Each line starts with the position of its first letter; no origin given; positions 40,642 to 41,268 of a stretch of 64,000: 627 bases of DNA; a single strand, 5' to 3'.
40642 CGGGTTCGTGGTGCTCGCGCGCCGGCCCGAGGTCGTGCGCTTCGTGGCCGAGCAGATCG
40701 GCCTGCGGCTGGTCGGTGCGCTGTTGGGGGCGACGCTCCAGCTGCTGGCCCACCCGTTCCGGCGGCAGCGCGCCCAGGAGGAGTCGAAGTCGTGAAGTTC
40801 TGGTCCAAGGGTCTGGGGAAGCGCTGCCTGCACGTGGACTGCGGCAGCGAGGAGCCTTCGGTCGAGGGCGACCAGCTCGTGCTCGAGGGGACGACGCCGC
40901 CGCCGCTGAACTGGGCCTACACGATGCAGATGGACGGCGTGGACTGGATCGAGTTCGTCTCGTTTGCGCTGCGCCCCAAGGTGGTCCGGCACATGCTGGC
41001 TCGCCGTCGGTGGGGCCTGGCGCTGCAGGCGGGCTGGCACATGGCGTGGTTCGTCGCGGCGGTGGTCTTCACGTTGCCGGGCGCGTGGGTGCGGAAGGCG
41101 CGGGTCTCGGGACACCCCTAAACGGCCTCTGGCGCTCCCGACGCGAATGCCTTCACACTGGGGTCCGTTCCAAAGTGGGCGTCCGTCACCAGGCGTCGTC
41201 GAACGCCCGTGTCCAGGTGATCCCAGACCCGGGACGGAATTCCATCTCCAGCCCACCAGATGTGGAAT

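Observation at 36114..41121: MerR, two CrtI-like flavoproteins and two small paralogs: a five-gene overlapping operon with atypical (GC3-rich) codon usage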

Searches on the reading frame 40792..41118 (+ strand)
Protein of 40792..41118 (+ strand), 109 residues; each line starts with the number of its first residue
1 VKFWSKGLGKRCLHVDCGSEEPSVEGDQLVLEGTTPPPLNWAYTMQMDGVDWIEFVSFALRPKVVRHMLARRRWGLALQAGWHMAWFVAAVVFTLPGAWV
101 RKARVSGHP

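Call 5: search_protein_families(library=pfam, proteins=[window:40792-41118:+], max_evalue=0.01)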
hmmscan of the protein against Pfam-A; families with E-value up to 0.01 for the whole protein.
window:40792-41118:+ (109 aa): 0 families

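Call 7: search_protein_families(library=ncbifam, proteins=[window:40792-41118:+], max_evalue=0.01)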
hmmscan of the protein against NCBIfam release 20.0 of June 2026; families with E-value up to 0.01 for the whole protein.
window:40792-41118:+ (109 aa): 0 families

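Call 31: find_homologous_proteins(query=A2, max_evalue=0.001)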
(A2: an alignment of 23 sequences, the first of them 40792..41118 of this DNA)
Query A2 (23 sequences) (109 aa, profile of the alignment): 487 proteins with E <= 0.001 among 3102 candidates; the best 120 are listed.
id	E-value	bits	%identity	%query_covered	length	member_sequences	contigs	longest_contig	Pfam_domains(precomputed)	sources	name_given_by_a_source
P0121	5.3e-44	168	27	47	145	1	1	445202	-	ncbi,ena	-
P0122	1.3e-37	147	27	77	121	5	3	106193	-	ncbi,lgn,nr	ncbi:MAG: hypothetical protein HF978_17395 [Desulfobacteraceae bacterium]|nr:hypothetical protein [D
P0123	1.7e-37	147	25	79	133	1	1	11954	-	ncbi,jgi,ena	-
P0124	4.7e-37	145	28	77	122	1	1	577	-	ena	-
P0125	7.3e-37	145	27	68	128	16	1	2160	-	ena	-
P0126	1.4e-36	144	33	47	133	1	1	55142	-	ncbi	-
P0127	1.5e-36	144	29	63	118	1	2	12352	-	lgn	-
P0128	1.6e-36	144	31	47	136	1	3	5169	-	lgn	-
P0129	2.0e-36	143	25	68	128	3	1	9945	-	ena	-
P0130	2.3e-36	143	25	77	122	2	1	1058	-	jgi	jgi:hypothetical protein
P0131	2.9e-36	143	31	43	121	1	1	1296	-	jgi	jgi:hypothetical protein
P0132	3.2e-36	143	26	68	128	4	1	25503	-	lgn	-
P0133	4.7e-36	142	27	47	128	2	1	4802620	-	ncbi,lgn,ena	-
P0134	7.2e-36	142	31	43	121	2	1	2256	-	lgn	-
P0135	7.5e-36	142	27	71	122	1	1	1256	-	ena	-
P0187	5.2e-33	132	24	85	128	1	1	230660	-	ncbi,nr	ncbi:MAG: hypothetical protein JEZ02_00065 [Desulfatibacillum sp.]|nr:hypothetical protein [Desulfat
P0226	1.7e-30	124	30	60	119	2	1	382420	-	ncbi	-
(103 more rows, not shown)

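Call 43: predict_structure(alignment_id=A3)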
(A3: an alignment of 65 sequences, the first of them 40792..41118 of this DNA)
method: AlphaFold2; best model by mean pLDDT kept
length: 109 residues; sequences in the alignment: 65
mean_pLDDT: 72.6   pTM: 0.50
mean pLDDT of the five models: 72.6, 70.3, 69.9, 67.1, 65.5
residues with pLDDT >= 90: 18; 70-90: 53; 50-70: 17; < 50: 21
segments of 3 or more residues with pLDDT < 50: 75-82, 95-102
pLDDT, mean of each block of 10 residues (from residue 1): 78 79 90 87 89 88 88 52 51 48 47
secondary structure, 60 per line:
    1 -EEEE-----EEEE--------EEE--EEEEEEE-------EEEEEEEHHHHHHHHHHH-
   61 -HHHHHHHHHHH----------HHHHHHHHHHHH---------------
elements in order: E2-5 E11-14 E23-25 E28-34 E42-48 H49-59 H62-72 H83-94
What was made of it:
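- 40792..41121 (+): s2, small partner protein (109 aa). Its last codon and its stop codon TAA (41119-41121) lie across or in host-derived sequence that overlaps the stop of the convergent NmrA-like gene. Model: residues 1-72 form five strands and two helices at pLDDT 78-90 (call 43).
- The C-terminal third of the s2 model is low-confidence (call 43).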

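Call 48: fold_search(model_id=the predicted structure, library=pdb)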
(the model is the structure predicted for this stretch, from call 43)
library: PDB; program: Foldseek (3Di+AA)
matches with E <= 10: 377; with E <= 0.001: 0
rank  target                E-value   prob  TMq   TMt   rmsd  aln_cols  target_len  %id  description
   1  8bh3_D                4.9e-01  0.15  0.24  0.20  25.2        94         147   16  DNA-PK Ku80 mediated dimer bound to PAXX (released 2023-06-07)
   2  9cq3_H                5.6e-01  0.30  0.30  0.24  23.4        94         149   17  The gap-filling complex with Pol mu engaged in the NHEJ pathway (released 2025-04-23)
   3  1bf4_A                6.3e-01  0.38  0.27  0.40   8.9        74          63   16  CHROMOSOMAL DNA-BINDING PROTEIN SSO7D/D(GCGAACGC) COMPLEX (released 1999-11-10)
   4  8bh3_M                6.7e-01  0.25  0.31  0.23  26.1        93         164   20  DNA-PK Ku80 mediated dimer bound to PAXX (released 2023-06-07)
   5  5b0k_D                7.1e-01  0.44  0.26  0.11   4.3        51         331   14  Structure of MoeN5-Sso7d fusion protein in complex with beta-decyl maltoside (released 2016-03-23)
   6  1bnz_A                7.1e-01  0.33  0.26  0.39   8.4        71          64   17  SSO7D HYPERTHERMOPHILE PROTEIN/DNA COMPLEX (released 1998-11-11)
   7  4uoi_B                9.2e-01  0.23  0.22  0.32  12.5        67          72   12  Unexpected structure for the N-terminal domain of Hepatitis C virus envelope glycoprotein E1 (released 2014-08-20)
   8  5b0l_H                9.7e-01  0.23  0.26  0.10   8.6        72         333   17  Structure of MoeN5-Sso7d fusion protein in complex with beta-nonyl glucoside (released 2016-03-23)
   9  5b02_B                1.2e+00  0.25  0.25  0.10   4.4        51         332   18  Structure of the prenyltransferase MoeN5 with a fusion protein tag of Sso7d (released 2016-03-23)
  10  8chv_C                1.3e+00  0.06  0.19  0.16  13.4        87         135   11  Crystal structure of human PURA (fragment Glu57-Glu212, PUR repeat I and II) R140P mutant (released 2024-02-21)
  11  5b0l_D                1.4e+00  0.20  0.26  0.11   7.3        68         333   16  Structure of MoeN5-Sso7d fusion protein in complex with beta-nonyl glucoside (released 2016-03-23)
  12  6qly                  1.5e+00  0.08  0.21  0.09  14.8        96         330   10  IDOL FERM domain (released 2020-02-19)
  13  3wtf_A                1.6e+00  0.12  0.24  0.22   5.1        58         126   19  Structure of PAXX (released 2015-01-21)
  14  1ejf_A                1.7e+00  0.38  0.22  0.22   2.5        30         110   13  CRYSTAL STRUCTURE OF THE HUMAN CO-CHAPERONE P23 (released 2000-06-19)
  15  5zau_MODEL_1_B        1.7e+00  0.23  0.26  0.39   5.1        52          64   17  Complex of the human FYN SH3 and monobody binder (released 2019-09-11)
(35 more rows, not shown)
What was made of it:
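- Tried and rejected: Foldseek of the s2 model against PDB gave nothing below E 0.49 (call 48).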

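Call 68: search_protein_representatives(alignment_id=A3)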
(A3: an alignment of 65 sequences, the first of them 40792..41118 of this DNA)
Query: 65 sequences, 132 profile positions. Proteins with E-value up to 0.001 (for the whole library): 293; up to 1e-10: 121; up to 1e-30: 7. The best 150 are listed.
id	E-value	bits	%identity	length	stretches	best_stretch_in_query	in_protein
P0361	2.6e-46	173.0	-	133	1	1-123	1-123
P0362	5.2e-45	168.8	-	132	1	1-129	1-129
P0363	1.7e-39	151.0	-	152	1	1-111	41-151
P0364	5.2e-35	136.5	-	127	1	1-124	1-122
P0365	7.6e-33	129.5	-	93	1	1-76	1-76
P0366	1.8e-32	128.2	-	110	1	1-114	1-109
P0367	2.1e-31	124.8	-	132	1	1-127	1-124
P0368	2.2e-29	118.3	-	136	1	1-120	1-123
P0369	2.6e-29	118.0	-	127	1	1-114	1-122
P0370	4.3e-29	117.3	-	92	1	23-113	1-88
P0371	2.0e-28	115.1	-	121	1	1-115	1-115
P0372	2.7e-28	114.7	-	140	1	1-126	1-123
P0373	3.2e-28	114.5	-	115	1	33-127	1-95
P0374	1.0e-26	109.6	-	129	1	1-115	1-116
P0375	9.3e-26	106.5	-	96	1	1-66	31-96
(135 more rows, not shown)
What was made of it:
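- The family comprises 293 clusters at 50% identity, and the domain almost always starts at residue 1 (call 68).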

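Call 77: find_encoding_contigs(protein=P0133, flank=5000, max_places=1)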
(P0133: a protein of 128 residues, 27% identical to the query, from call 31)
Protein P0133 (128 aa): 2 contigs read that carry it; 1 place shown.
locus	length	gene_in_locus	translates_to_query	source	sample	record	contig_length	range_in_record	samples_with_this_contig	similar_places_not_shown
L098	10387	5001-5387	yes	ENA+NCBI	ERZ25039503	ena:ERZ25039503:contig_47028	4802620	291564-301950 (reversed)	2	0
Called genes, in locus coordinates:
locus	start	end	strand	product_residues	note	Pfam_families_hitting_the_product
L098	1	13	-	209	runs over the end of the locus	PF00440:TetR_N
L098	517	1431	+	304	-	PF13237:Fer4_10 (faint), PF14697:Fer4_21, PF12838:Fer4_7 (weak), PF00037:Fer4, PF12837:Fer4_6 (weak)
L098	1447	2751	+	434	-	PF00732:GMC_oxred_N, PF00890:FAD_binding_2 (weak), PF01134:GIDA (faint), PF01266:DAO (weak), PF03486:HI0933_like (faint), PF05834:Lycopene_cycl (faint), PF13450:NAD_binding_8 (weak), PF05199:GMC_oxred_C, +1 more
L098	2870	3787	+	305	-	PF12838:Fer4_7 (weak), PF13187:Fer4_9 (weak), PF25160:LdpA_Fe-S-bd (weak), PF12797:Fer4_2 (weak), PF12837:Fer4_6 (weak), PF00037:Fer4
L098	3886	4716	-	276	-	PF00106:adh_short, PF13561:adh_short_C2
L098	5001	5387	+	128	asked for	-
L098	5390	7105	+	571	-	PF00890:FAD_binding_2 (faint), PF01266:DAO (weak), PF01593:Amino_oxidase, PF13450:NAD_binding_8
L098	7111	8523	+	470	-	PF00890:FAD_binding_2 (weak), PF01266:DAO (weak), PF01494:FAD_binding_3 (weak), PF01593:Amino_oxidase (faint), PF01946:Thi4, PF03486:HI0933_like (weak), PF12831:FAD_oxidored (weak), PF13450:NAD_binding_8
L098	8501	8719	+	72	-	-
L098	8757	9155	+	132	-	-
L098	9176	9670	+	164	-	PF14539:DUF4442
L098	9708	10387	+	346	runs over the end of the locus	PF00478:IMPDH, PF03060:NMO, PF01070:FMN_dh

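Call 78: find_encoding_contigs(protein=P0187, flank=5000, max_places=1)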
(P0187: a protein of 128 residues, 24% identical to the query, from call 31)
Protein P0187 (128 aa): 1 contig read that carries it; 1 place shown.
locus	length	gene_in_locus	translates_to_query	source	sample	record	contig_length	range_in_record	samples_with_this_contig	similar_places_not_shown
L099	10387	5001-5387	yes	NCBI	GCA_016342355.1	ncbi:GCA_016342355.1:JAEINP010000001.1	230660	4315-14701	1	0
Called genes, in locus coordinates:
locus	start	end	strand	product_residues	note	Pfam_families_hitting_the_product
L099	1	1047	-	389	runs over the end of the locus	PF00083:Sugar_tr, PF07690:MFS_1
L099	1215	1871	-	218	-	PF23023:Anti-Pycsar_Apyc1, PF00753:Lactamase_B, PF12706:Lactamase_B_2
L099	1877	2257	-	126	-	PF08821:CGGC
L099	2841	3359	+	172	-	PF10114:PocR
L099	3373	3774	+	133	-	-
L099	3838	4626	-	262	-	PF15890:Peptidase_Mx1 (weak)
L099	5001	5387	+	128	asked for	-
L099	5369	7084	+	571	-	PF00890:FAD_binding_2 (weak), PF01266:DAO (weak), PF01593:Amino_oxidase (weak), PF01946:Thi4 (weak), PF07992:Pyr_redox_2 (faint), PF13450:NAD_binding_8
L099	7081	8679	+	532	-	PF00890:FAD_binding_2 (faint), PF01266:DAO, PF01494:FAD_binding_3 (weak), PF01593:Amino_oxidase, PF01946:Thi4, PF03486:HI0933_like (weak), PF12831:FAD_oxidored (weak), PF13450:NAD_binding_8, +1 more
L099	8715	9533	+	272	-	PF00106:adh_short, PF08659:KR, PF13561:adh_short_C2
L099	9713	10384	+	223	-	PF00440:TetR_N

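Call 79: find_encoding_contigs(protein=P0226, flank=5000, max_places=1)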
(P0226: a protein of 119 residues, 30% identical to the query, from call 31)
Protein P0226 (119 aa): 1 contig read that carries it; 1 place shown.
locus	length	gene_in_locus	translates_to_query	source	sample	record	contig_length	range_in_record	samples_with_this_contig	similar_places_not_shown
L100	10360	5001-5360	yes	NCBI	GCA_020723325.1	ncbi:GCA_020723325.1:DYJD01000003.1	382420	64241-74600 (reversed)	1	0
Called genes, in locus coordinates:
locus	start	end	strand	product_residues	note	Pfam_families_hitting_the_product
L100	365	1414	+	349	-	-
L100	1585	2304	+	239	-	PF00132:Hexapep, PF14602:Hexapep_2 (weak)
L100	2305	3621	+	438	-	PF00815:Histidinol_dh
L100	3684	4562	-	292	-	PF12146:Hydrolase_4, PF00561:Abhydrolase_1, PF12697:Abhydrolase_6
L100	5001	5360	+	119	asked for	-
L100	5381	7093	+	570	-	PF00890:FAD_binding_2, PF01266:DAO, PF01593:Amino_oxidase (weak), PF01946:Thi4 (weak), PF13450:NAD_binding_8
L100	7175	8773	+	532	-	PF00890:FAD_binding_2 (weak), PF01134:GIDA (faint), PF01266:DAO (weak), PF01494:FAD_binding_3 (weak), PF01593:Amino_oxidase, PF01946:Thi4, PF12831:FAD_oxidored (weak), PF13450:NAD_binding_8, +3 more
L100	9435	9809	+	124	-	PF07238:PilZ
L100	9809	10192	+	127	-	PF07238:PilZ (weak)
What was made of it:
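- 3 of 3 small genes picked independently lie directly upstream of a flavoprotein pair (calls 77-79).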

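Call 83: search_protein_families(library=pfam, alignment_id=A3, max_evalue=1)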
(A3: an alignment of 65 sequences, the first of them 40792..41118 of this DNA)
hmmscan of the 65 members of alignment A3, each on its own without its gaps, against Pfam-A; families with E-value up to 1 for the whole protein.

A. member 1, window:40792-41118:+ (109 aa): 0 families

B. families by the number of members that match (of 65 scanned): 13 families
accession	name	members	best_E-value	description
PF21937.1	Yop-YscD_ppl_2nd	8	0.0048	YscD/CdsD-like Bon-like domain 2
PF24231.1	DUF7444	2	0.0088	Family of unknown function (DUF7444)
PF13559.11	DUF4129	2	0.15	Domain of unknown function (DUF4129)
PF18699.6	MRPL52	1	0.01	Mitoribosomal protein mL52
PF21627.2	BTH_I2711-like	1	0.013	Uncharacterized protein BTH_I2711-like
PF18004.6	RPN2_C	1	0.021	26S proteasome regulatory subunit RPN2 C-terminal domain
PF11740.13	KfrA_N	1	0.033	Plasmid replication region DNA-binding N-term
PF16271.10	DUF4924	1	0.051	Domain of unknown function (DUF4924)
PF20259.3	tRNA_Me_trans_M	1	0.12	tRNA methyl transferase PRC-barrel domain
PF20108.4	DUF6498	1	0.14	Family of unknown function (DUF6498)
PF09739.14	MCM_bind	1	0.16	Mini-chromosome maintenance replisome factor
PF09213.15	M3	1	0.18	M3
PF18323.6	CSN5_C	1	0.21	Cop9 signalosome subunit 5 C-terminal domain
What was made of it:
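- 40481..40795 (+): s1, small partner protein (104 aa): conserved N-terminal domain (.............W) plus a C-terminal hydrophobic/amphipathic helix. No Pfam or NCBIfam hit (calls 5, 7, 83).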

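Call 84: search_solved_structures(query=A3, max_evalue=10)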
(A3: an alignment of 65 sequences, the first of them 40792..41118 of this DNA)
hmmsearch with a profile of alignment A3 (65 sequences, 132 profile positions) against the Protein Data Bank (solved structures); distinct sequences matched with E-value up to 10: 2.
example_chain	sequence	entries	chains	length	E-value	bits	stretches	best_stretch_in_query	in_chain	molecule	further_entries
3j6b_G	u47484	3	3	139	0.83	12.8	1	73-127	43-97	54S ribosomal protein L50, mitochondrial | Large ribosomal subunit protein bL9m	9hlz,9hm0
9y6s_4K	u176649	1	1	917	2.5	11.2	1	52-127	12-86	IJAP1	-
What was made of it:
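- Tried and rejected: A profile search of PDB sequences with the small family gave nothing below E 0.8 (call 84).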
